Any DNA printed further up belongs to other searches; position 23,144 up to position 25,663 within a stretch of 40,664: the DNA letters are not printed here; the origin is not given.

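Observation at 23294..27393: Overlapping pair of large orphan genes (538 aa plus 739 aa): best candidate for an undescribed system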

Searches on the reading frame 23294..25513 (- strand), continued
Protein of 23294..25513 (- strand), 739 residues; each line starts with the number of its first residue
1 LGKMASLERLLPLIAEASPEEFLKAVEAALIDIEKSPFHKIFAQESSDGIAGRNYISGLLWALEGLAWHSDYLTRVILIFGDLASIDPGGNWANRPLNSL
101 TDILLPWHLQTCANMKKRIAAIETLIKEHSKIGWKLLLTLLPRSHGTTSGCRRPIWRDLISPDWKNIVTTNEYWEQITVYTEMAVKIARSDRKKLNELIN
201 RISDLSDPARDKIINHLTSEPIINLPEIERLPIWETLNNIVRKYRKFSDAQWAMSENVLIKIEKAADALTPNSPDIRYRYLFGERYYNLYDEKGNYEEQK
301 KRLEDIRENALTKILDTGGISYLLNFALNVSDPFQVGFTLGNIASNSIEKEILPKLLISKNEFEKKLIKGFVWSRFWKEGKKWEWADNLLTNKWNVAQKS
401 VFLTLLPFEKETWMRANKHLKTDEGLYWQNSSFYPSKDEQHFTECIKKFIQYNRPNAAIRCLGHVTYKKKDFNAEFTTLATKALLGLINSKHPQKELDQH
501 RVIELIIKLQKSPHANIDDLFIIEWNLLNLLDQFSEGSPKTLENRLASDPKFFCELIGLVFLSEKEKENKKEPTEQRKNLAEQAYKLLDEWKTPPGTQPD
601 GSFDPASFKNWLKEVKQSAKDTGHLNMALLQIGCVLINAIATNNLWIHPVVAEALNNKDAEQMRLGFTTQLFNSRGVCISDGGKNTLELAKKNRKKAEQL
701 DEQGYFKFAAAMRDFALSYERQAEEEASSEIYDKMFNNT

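Call 65: get_annotated_region(hit=H2, flank=9000)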
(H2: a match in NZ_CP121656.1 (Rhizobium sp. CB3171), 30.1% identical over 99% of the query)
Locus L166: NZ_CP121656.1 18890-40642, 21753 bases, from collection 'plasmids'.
description: Rhizobium sp. CB3171 plasmid pCB3171_4, complete sequence
organism: Rhizobium sp. CB3171 (NCBI taxid 3039157)
taxonomy: Bacteria; Pseudomonadota; Alphaproteobacteria; Hyphomicrobiales; Rhizobiaceae; Rhizobium; Rhizobium sp. CB3171
host: -; source: Calliandra calothyrsus,cell culture; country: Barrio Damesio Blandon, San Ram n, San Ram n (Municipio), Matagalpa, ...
typing (MOB-suite, as given by PLSDB): conjugative; relaxase MOBP; mating-pair formation MPF_T
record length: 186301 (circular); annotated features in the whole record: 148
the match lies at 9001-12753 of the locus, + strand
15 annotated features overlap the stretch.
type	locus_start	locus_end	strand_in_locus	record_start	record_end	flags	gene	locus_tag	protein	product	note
CDS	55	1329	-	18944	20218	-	-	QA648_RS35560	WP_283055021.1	hypothetical protein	-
CDS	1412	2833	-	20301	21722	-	-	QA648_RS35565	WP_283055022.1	UvrD-helicase domain-containing protein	-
CDS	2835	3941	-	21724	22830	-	-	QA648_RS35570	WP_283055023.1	AAA family ATPase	-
CDS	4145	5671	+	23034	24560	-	istA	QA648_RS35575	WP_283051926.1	IS21 family transposase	-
CDS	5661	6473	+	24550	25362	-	istB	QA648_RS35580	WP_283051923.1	IS21-like element helper ATPase IstB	-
CDS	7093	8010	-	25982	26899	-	-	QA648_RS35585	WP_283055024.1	nucleotidyl transferase AbiEii/AbiGii toxin family protein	-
CDS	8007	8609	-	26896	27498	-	-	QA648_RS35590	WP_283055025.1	type IV toxin-antitoxin system AbiEi family antitoxin domain-containing protein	-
CDS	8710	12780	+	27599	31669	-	-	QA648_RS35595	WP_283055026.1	helix-turn-helix transcriptional regulator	-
CDS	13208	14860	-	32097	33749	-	-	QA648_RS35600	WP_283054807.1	IS66 family transposase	-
CDS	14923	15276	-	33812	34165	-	tnpB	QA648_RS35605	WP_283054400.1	IS66 family insertion sequence element accessory protein TnpB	-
CDS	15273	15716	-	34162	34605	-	-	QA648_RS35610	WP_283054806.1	transposase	GO:0006313 - DNA transposition [Evidence IEA]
CDS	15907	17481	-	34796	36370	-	-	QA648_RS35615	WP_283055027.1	S53 family peptidase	GO:0006508 - proteolysis [Evidence IEA]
CDS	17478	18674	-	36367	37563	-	-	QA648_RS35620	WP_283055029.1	hypothetical protein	-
CDS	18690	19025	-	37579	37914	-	-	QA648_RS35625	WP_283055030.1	hypothetical protein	-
CDS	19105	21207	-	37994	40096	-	-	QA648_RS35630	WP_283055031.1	multicopper oxidase family protein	-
